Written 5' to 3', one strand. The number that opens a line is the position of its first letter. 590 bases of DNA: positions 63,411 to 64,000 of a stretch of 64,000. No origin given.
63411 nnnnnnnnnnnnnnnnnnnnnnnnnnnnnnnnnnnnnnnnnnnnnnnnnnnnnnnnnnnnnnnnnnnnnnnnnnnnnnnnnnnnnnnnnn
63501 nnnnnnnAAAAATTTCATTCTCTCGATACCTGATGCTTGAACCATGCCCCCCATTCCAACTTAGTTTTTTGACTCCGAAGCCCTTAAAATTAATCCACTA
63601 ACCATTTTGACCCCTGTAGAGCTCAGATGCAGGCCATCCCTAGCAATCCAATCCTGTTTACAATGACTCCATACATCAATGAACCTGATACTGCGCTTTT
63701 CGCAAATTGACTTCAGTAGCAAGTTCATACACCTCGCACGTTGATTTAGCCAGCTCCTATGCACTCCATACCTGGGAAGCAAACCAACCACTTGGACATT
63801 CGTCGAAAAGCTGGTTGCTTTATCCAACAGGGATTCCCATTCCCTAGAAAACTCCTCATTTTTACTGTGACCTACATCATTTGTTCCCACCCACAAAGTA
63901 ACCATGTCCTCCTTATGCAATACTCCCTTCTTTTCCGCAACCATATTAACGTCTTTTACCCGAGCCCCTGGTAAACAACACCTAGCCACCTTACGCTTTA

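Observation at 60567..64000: Apparently intact CR1/L2-type LINE with esterase-ORF1 and 951-aa ORF2, likely still active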

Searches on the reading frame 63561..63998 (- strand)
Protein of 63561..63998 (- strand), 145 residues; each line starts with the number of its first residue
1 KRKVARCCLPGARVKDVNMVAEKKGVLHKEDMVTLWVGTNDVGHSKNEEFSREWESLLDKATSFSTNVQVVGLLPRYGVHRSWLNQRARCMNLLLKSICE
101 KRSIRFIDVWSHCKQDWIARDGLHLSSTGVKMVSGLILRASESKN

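Call 5: search_protein_families(library=pfam, proteins=[window:63561-63998:-], max_evalue=0.01)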
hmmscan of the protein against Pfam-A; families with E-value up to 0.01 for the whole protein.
window:63561-63998:- (145 aa): 3 families
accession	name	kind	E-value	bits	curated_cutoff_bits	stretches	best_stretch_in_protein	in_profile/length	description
PF13472.12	Lipase_GDSL_2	-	8.7e-13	49.6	32.9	1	26-130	59-176/178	GDSL-like Lipase/Acylhydrolase family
PF00657.28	Lipase_GDSL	-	4.1e-07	30.8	23.6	1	11-133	51-204/208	GDSL-like Lipase/Acylhydrolase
PF04311.20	DUF459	-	0.0036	17.1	27.2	0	48-114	91-154/197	Protein of unknown function (DUF459)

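Call 13: search_solved_structures(query=window:63564-63998:-, max_evalue=1, show_alignments=2)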
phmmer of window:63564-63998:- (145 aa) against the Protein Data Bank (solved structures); distinct sequences matched with E-value up to 1: 10.
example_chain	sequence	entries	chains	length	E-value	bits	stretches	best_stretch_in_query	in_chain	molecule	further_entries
4c1b_A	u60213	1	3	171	5.7e-12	48.8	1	3-139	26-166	ORF1-ENCODED PROTEIN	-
3dt6_A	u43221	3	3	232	0.004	20.1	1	30-108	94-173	Brain Platelet-activating factor acetylhydrolase IB subunit alpha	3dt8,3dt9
1es9_A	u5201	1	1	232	0.0041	20.1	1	30-108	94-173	PLATELET-ACTIVATING FACTOR ACETYLHYDROLASE IB GAMMA SUBUNIT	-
1fxw_A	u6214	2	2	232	0.0041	20.1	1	30-108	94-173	PLATELET-ACTIVATING FACTOR ACETYLHYDROLASE IB GAMMA SUBUNIT | PLATELET-ACTIVATING FACTOR ACETYLHYDROLASE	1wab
1bwp_A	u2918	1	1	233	0.0041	20.1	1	30-108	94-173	PLATELET-ACTIVATING FACTOR ACETYLHYDROLASE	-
1bwq_A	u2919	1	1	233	0.0054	19.7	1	30-99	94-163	PLATELET-ACTIVATING FACTOR ACETYLHYDROLASE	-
1yzf_A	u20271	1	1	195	0.009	19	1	6-140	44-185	lipase/acylhydrolase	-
1bwr_A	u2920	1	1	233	0.015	18.2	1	30-108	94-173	PLATELET-ACTIVATING FACTOR ACETYLHYDROLASE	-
6vjp_A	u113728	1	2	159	0.27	14.2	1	91-143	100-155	Acetyltransferase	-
2vpt_A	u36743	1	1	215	0.34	13.8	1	28-136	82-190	LIPOLYTIC ENZYME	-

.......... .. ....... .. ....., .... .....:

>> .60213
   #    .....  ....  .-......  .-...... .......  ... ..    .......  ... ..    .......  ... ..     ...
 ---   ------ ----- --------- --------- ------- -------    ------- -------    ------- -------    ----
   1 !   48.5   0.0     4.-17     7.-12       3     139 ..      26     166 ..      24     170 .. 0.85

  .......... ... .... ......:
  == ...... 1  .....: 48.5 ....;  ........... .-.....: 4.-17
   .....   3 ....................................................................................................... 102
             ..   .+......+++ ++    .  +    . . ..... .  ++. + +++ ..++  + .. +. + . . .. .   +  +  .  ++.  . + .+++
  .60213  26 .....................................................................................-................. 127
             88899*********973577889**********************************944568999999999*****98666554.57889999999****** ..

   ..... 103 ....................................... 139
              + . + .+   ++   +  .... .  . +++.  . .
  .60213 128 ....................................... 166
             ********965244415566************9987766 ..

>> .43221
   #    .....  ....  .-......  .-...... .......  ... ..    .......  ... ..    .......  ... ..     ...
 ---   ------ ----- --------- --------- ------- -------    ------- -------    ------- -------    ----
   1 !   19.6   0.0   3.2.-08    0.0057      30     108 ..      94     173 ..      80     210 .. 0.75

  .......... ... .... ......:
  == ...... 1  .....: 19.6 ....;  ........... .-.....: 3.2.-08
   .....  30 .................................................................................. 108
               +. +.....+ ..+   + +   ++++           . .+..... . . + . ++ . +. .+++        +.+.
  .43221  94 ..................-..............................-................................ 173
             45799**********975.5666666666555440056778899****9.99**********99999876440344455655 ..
